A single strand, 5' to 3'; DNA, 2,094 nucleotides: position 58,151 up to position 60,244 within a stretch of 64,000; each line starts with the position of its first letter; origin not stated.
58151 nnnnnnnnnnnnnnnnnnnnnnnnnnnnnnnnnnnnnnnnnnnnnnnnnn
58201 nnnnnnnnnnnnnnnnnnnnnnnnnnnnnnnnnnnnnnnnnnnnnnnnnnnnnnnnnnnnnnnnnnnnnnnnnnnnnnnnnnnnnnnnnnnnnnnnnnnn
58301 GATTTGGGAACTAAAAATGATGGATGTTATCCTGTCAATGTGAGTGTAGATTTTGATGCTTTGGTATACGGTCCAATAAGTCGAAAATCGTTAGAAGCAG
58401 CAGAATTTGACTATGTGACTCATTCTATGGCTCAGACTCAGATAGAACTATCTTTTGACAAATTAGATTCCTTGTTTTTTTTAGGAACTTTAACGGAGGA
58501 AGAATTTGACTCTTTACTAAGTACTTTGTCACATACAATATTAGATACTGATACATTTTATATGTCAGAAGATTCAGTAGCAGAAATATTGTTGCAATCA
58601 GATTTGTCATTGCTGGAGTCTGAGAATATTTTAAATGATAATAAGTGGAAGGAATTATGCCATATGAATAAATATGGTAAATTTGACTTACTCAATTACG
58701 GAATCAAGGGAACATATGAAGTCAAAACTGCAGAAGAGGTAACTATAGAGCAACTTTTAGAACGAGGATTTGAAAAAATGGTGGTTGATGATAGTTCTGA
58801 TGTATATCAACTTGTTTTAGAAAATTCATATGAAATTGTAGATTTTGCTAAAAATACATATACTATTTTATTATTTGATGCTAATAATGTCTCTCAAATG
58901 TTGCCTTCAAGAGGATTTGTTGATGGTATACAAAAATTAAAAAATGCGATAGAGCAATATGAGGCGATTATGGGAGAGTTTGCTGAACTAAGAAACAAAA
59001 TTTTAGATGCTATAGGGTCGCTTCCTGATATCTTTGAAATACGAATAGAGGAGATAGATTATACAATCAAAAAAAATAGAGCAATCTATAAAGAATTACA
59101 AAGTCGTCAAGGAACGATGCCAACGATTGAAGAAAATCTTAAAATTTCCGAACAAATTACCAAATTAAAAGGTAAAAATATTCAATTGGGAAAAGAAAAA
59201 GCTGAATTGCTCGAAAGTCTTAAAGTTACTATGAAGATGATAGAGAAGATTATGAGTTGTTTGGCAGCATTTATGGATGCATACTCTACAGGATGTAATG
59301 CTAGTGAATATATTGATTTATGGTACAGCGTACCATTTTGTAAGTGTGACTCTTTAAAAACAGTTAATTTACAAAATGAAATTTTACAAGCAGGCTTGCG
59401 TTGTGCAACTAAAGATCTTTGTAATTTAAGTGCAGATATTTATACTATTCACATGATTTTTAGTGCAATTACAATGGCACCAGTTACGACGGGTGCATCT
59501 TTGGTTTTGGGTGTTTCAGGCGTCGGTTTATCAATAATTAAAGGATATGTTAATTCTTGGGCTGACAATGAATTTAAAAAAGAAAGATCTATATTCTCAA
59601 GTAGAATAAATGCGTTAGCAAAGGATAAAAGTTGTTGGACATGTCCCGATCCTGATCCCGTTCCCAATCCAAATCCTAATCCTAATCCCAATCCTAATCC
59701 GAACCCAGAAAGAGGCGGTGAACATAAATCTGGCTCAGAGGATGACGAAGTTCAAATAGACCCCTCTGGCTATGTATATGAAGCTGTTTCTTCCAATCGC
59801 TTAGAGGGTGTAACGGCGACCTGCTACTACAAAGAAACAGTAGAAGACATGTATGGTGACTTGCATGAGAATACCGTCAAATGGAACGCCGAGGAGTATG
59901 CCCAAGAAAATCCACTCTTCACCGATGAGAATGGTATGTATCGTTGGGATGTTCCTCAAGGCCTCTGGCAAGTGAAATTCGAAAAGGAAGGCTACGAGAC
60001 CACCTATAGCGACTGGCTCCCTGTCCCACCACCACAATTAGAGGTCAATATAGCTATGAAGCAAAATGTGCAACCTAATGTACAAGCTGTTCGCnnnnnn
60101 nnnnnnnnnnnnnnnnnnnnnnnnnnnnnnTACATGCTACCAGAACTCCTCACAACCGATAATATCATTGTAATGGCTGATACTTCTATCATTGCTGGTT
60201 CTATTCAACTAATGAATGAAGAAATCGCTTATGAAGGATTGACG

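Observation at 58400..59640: A low-GC cassette inside the giant ORF encodes a coiled-coil region, a Cys cluster and a hydrophobic helical-hairpin-like segment (candidate membrane-insertion or pore-forming module)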

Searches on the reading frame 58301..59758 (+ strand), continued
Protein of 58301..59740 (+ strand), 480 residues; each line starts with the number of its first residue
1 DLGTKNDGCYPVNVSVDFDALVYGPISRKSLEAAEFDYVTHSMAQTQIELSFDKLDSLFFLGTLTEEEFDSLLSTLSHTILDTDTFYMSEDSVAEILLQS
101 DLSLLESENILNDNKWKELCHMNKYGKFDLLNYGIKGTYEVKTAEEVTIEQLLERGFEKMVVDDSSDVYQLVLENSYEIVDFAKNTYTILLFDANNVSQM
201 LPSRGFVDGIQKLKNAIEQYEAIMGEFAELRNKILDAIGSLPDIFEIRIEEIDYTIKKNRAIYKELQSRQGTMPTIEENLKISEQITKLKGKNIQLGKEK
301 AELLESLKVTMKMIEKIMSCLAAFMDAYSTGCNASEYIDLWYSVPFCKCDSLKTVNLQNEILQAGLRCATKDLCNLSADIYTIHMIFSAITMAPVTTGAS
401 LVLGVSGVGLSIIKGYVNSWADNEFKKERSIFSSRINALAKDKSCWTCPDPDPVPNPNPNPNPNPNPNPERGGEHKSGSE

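Call 50: search_protein_families(library=ncbifam, alignment_id=A3, max_evalue=0.5)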
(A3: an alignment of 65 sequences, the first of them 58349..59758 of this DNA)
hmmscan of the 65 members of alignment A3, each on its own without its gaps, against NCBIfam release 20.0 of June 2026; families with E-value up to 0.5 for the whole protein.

A. member 1, window:58349-59758:+ (470 aa): 9 families
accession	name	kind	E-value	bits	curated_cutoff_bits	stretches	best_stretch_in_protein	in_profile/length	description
NF003034.1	PRK03918.1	equivalog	0.00066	17.8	700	1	192-302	221-330/878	DNA double-strand break repair ATPase Rad50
NF033186.1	internalin_K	exception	0.006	15.1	1100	1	432-453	513-534/604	class 1 internalin InlK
NF007285.1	PRK09752.1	equivalog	0.017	12.7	1459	1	431-454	922-945/1250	AIDA-I family autotransporter adhesin YfaL/EhaC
TIGR01589.1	A_thal_3526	domain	0.025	14.6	36.55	0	252-276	17-41/57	TIGR01589 domain-containing protein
NF049873.2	cytotoxin_MakE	exception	0.045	12.7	360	1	369-397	200-225/352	alpha-pore-forming cytotoxin subunit MakE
NF033845.1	MSCRAMM_ClfB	exception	0.16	9.8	999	1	433-466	558-591/871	MSCRAMM family adhesin clumping factor ClfB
NF053808.1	Ssp4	equivalog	0.18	11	300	1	337-390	77-122/280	Ssp4 family T6SS effector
NF052326.1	anti_RE_DarA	equivalog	0.26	9.8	350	1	415-461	537-581/654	antirestriction phage head protein DarA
NF037973.1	metallo_SslE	exception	0.34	8.2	3000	1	432-454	63-85/1519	lipoprotein metalloprotease SslE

B. families by the number of members that match (of 65 scanned): 91 families (the first 25 are shown)
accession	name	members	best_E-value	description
TIGR02169.1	SMC_prok_A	4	1.9e-05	chromosome segregation protein SMC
NF038218.1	IcmG_DotF_IVB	4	0.027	type IVB secretion system protein IcmG/DotF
NF045487.1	ASRP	3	9.1e-06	archaea-specific SMC-related protein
NF003034.1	PRK03918.1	3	0.00049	DNA double-strand break repair ATPase Rad50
NF007285.1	PRK09752.1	2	0.00023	AIDA-I family autotransporter adhesin YfaL/EhaC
TIGR02168.1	SMC_prok_B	2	0.0036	chromosome segregation protein SMC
NF052504.1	sll1863_fam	2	0.0042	sll1863 family stress response protein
NF033885.1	conj_TraP_IncI1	2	0.015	conjugal transfer protein TraP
NF046104.1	PptglHdxlasePcsB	2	0.022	peptidoglycan hydrolase PcsB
TIGR04211.1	SH3_and_anchor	2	0.053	TIGR04211 family SH3 domain-containing protein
TIGR00996.1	Mtu_fam_mce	2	0.071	MCE family protein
NF045622.1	Npun_F5560_fam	2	0.094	Npun_F5560 family protein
NF033845.1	MSCRAMM_ClfB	2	0.11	MSCRAMM family adhesin clumping factor ClfB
NF037973.1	metallo_SslE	2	0.11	lipoprotein metalloprotease SslE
NF040983.1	BimA_second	2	0.13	trimeric autotransporter actin-nucleating factor BimA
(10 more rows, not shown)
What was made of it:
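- Single members weakly match coiled-coil surface proteins: PspA 3.3e-06 and an IgA-binding protein 2.7e-05 (call 50).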

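Call 51: search_protein_families(library=pfam, alignment_id=A3, max_evalue=0.5)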
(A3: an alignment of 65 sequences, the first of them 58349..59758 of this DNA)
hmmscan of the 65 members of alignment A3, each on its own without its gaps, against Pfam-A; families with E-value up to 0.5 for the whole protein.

A. member 1, window:58349-59758:+ (470 aa): 5 families
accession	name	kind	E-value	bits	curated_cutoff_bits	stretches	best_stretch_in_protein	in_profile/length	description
PF05887.16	Trypan_PARP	-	0.0043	17.5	100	1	425-464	51-90/134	Procyclic acidic repetitive protein (PARP)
PF05461.16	ApoL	-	0.023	14.6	25.9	1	369-396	102-129/298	Apolipoprotein L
PF22545.2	2CompARG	-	0.06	13.8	27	1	197-317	2-129/170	2-Component system ADP-ribose glycohydrolase domain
PF15934.10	Yuri_gagarin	-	0.086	13.1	28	1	232-317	63-148/234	Yuri gagarin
PF15796.10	KELK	-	0.18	12.8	27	0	196-220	36-60/80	KELK-motif containing domain of MRCK Ser/Thr protein kinase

B. families by the number of members that match (of 65 scanned): 162 families (the first 25 are shown)
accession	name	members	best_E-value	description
PF04513.17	Baculo_PEP_C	4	0.024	Baculovirus polyhedron envelope protein, PEP, C terminus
PF04108.17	ATG17_like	3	0.0012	Autophagy protein ATG17-like domain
PF08702.15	Fib_alpha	3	0.043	Fibrinogen alpha/beta chain family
PF17279.8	DUF5344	3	0.27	Family of unknown function (DUF5344)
PF05478.16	Prominin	2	0.0013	Prominin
PF08397.16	IMD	2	0.002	IRSp53/MIM homology domain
PF05887.16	Trypan_PARP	2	0.0043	Procyclic acidic repetitive protein (PARP)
PF21153.3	NSUN5_N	2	0.0052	NOL1/NOP2/Sun domain family member 5, N-terminal domain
PF02601.20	Exonuc_VII_L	2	0.0079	Exonuclease VII, large subunit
PF07889.17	DUF1664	2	0.029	Protein of unknown function (DUF1664)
PF01544.23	CorA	2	0.04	CorA-like Mg2+ transporter protein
PF06103.16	DUF948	2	0.17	Bacterial protein of unknown function (DUF948)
PF05667.16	CCDC22_CC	1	0.00014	CCDC22 protein coiled-coil region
PF02895.20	H-kinase_dim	1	0.00036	Signal transducing histidine kinase, homodimeric domain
PF14223.13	Retrotran_gag_2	1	0.00046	gag-polypeptide of LTR copia-type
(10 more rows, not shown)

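Call 56: find_related_loci(query=window:58349-59644:+, collection=metagenome_contigs, flank=10000)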
Query window:58349-59644:+ (432 aa) in metagenome_contigs; peptide patterns used: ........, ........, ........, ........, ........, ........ (x = any residue, [..] = any of these).
468 stretches matched a pattern, but none encodes a relative of the query by tblastn (E <= 1e-3).
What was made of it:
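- Tried and rejected: The first scan found none (call 56).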

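Call 58: find_related_loci(query=A4, collection=metagenome_contigs, flank=10000)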
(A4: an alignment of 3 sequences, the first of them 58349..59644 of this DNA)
Query A4 (432 aa) in metagenome_contigs; peptide patterns used: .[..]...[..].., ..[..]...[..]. (x = any residue, [..] = any of these).
600 stretches matched a pattern (row limit reached: there are more); 2 encode a relative of the query (tblastn E <= 1e-3); 2 distinct loci.
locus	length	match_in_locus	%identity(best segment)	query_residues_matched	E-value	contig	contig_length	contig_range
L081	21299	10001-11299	41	1-432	5e-107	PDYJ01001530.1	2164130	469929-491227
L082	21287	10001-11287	42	1-429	3e-103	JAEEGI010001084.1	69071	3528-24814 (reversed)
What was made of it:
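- Tried and rejected: The second found two loci at 41-42% identity (call 58).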

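Call 85: list_cluster_members(proteins=[P0001, P0002, P0003, P0005, P0012])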
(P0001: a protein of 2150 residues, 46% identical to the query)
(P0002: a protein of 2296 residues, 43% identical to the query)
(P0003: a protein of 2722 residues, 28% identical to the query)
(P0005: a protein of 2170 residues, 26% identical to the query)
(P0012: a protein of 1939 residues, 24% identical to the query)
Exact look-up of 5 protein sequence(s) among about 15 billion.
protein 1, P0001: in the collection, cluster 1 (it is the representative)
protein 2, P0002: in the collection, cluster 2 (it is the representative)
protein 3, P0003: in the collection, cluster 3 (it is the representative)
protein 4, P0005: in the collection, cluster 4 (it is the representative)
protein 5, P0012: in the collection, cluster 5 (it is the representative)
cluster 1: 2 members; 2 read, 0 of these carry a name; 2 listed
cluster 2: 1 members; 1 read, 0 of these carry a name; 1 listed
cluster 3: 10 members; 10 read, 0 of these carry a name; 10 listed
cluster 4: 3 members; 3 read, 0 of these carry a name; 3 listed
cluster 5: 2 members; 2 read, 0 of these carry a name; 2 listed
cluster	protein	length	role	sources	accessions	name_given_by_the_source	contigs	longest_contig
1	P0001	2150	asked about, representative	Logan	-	-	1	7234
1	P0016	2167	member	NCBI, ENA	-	-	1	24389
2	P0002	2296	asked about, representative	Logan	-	-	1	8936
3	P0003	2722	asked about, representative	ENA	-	-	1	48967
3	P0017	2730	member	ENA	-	-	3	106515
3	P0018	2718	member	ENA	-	-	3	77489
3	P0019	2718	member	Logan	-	-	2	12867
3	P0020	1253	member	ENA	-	-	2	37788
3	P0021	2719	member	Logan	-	-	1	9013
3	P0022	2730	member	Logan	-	-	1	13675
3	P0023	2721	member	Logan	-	-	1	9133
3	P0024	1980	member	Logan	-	-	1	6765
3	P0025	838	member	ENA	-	-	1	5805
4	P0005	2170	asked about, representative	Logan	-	-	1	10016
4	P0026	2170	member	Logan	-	-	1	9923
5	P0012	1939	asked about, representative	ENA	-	-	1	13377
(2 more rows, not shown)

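Call 86: find_encoding_contigs(protein=P0016, flank=10000, max_places=3)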
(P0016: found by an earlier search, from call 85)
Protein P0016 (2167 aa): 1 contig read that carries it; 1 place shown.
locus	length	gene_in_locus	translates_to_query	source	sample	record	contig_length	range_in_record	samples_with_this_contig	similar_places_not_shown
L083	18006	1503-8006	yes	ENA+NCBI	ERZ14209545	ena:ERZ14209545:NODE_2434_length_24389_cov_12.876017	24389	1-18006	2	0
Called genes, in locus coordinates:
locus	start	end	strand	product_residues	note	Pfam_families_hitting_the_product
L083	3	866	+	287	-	?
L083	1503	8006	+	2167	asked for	PF00404:Dockerin_1 (weak), PF13306:LRR_5, PF13620:CarboxypepD_reg, PF13715:CarbopepD_reg_2 (weak), PF20598:DUF6795 (faint), PF13287:Fn3_assoc, PF13290:CHB_HEX_C_1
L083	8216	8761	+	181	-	PF00156:Pribosyltran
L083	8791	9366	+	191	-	PF00406:ADK, PF13238:AAA_18, PF13671:AAA_33, PF13207:AAA_17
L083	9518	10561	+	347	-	PF04055:Radical_SAM, PF06969:HemN_C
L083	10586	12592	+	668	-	PF12969:DUF3857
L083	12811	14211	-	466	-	PF16147:DUF4855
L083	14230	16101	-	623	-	PF00149:Metallophos, PF12850:Metallophos_2 (weak), PF13360:PQQ_2 (weak), PF13570:Beta-prop_ACSF4 (weak), PF01011:PQQ (faint), PF13570:Beta-prop_ACSF4 (weak), PF13360:PQQ_2 (weak), PF13570:Beta-prop_ACSF4 (weak)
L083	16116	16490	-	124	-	PF02021:UPF0102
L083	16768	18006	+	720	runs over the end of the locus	PF00009:GTP_EFTU, PF03144:GTP_EFTU_D2, PF22042:EF-G_D2, PF14492:EFG_III, PF03764:EFG_IV, PF00679:EFG_C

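Call 88: search_protein_families(library=phrogs, proteins=[window:58349-59644:+], max_evalue=0.1)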
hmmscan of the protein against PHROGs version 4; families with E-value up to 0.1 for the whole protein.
window:58349-59644:+ (432 aa): 1 family
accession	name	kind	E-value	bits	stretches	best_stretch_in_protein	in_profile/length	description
phrog_1245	-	unknown function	0.0071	17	1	176-233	83-126/134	-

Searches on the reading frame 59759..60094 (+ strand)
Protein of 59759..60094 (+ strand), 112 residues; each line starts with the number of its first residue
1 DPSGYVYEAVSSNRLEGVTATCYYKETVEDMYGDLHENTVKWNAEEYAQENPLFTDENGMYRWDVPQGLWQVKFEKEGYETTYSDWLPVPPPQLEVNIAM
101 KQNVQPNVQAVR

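Call 29: find_related_loci(query=A2, collection=genome_contigs, flank=10000)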
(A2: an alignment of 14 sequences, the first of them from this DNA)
Query A2 (112 aa) in genome_contigs; peptide patterns used: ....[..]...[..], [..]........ (x = any residue, [..] = any of these).
599 stretches matched a pattern (row limit reached: there are more); 591 encode a relative of the query (tblastn E <= 1e-3); the best 80 are kept; 80 distinct loci.
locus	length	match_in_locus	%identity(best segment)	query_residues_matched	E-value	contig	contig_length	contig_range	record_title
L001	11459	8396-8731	92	1-112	8e-72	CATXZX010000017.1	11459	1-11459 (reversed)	MAG TPA_asm: uncultured Prevotellaceae bacterium isolate ERR9578324_bin.56_MetaWRAP_v1.3_MAG genome assembly, contig: ER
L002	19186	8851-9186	89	1-112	6e-70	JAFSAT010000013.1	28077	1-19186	MAG: Bacteroidaceae bacterium isolate RGIG2972 Goat_Rectum-1__c212163, whole genome shotgun sequence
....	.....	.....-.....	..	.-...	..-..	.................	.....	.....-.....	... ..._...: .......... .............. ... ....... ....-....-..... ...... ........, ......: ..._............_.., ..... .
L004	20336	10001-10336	88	1-112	2e-68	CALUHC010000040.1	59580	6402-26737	MAG: uncultured Prevotella sp. isolate E24__bin252 genome assembly, contig: E24__k127_4379518, whole genome shotgun sequ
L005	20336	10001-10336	88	1-112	2e-68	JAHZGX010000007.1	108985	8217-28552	MAG: Prevotellaceae bacterium isolate HRGM_Genome_3177 HRGM_Genome_3177_7, whole genome shotgun sequence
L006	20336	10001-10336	87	1-112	3e-68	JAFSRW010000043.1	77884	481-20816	MAG: Bacteroidaceae bacterium isolate RGIG3417 Goat_Reticulum.Co__c999994, whole genome shotgun sequence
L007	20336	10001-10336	88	1-112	1e-67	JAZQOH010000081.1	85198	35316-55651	MAG: Prevotella sp. isolate T1900045243_TH20190013.MAGScoT_cleanbin_000031 SGB_5589_k141_2746198, whole genome shotgun s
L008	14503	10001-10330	90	1-110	8e-68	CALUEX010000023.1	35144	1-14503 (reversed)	MAG: uncultured Prevotella sp. isolate BRZ_SN__bin93 genome assembly, contig: BRZ_SN__NODE_1500_length_35144_cov_42.8563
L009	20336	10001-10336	86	1-112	1e-67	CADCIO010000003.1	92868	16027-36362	MAG: uncultured Bacteroidales bacterium isolate RUG14675 genome assembly, contig: RUG14675_asm_3, whole genome shotgun s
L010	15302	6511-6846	88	1-112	9e-68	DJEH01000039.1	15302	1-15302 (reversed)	MAG TPA_asm: Prevotellaceae bacterium UBA5903 UBA5903_contig_7752, whole genome shotgun sequence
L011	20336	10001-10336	88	1-112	2e-67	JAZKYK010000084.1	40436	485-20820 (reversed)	MAG: Alloprevotella sp. isolate T1900045102_TC20190096.MAGScoT_cleanbin_000016 SGB_4765_k141_750960, whole genome shotgu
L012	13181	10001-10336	87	1-112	2e-67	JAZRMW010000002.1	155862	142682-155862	MAG: Phocaeicola sp. isolate T1900045419_YK20190109.MAGScoT_cleanbin_000003 SGB_7036_k141_277729, whole genome shotgun s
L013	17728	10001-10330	90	1-110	1e-67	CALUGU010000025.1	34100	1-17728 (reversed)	MAG: uncultured Prevotella sp. isolate BRZ_KC__bin98 genome assembly, contig: BRZ_KC__NODE_1637_length_34100_cov_8.54812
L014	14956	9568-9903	86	1-112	3e-67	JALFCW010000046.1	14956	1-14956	MAG: Prevotella sp. isolate SUG565 k141_247527, whole genome shotgun sequence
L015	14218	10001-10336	85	1-112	5e-67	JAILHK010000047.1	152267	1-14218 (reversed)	MAG: Prevotella sp. isolate RUI122 k141_16357459_flag=0_multi=60.9578_len=152267, whole genome shotgun sequence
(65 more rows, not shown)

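Call 62: search_protein_families(library=pfam, alignment_id=A5, max_evalue=0.01)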
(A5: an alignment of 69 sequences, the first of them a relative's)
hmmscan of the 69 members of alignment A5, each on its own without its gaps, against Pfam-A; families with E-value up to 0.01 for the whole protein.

A. member 1, L001:9479-9838:+ (120 aa): 2 families
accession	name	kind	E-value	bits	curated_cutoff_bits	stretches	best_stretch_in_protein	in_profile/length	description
PF18962.6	Por_Secre_tail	-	1e-09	39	27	1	49-117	2-74/75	Secretion system C-terminal sorting domain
PF13287.12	Fn3_assoc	-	0.0011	19.5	23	1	2-30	31-59/59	Fn3 associated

B. families by the number of members that match (of 69 scanned): 10 families
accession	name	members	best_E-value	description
PF18962.6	Por_Secre_tail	44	2.5e-13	Secretion system C-terminal sorting domain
PF13287.12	Fn3_assoc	23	1e-15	Fn3 associated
PF13290.12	CHB_HEX_C_1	16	5.2e-16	Chitobiase/beta-hexosaminidase C-terminal domain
PF00404.24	Dockerin_1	2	7.4e-07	Dockerin type I domain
PF11589.14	DUF3244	2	1.5e-05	Domain of unknown function (DUF3244)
PF00036.39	EF-hand_1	1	0.00036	EF hand domain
PF19910.5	DUF6383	1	0.0035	Domain of unknown function (DUF6383)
PF13306.12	LRR_5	1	0.0036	BspA type Leucine rich repeat region (6 copies)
PF13499.12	EF-hand_7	1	0.0048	EF-hand domain pair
PF13860.13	FlgD_ig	1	0.0089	FlgD Ig-like domain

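Call 89: search_solved_structures(query=A2, max_evalue=1, show_alignments=1)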
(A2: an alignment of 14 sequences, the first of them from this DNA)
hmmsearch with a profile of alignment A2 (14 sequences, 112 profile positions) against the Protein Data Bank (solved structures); distinct sequences matched with E-value up to 1: 2.
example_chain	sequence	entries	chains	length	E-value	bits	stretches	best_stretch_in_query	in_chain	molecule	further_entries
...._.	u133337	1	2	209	0.021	18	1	36-85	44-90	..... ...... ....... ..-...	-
7uln_A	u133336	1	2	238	0.35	14.1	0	58-88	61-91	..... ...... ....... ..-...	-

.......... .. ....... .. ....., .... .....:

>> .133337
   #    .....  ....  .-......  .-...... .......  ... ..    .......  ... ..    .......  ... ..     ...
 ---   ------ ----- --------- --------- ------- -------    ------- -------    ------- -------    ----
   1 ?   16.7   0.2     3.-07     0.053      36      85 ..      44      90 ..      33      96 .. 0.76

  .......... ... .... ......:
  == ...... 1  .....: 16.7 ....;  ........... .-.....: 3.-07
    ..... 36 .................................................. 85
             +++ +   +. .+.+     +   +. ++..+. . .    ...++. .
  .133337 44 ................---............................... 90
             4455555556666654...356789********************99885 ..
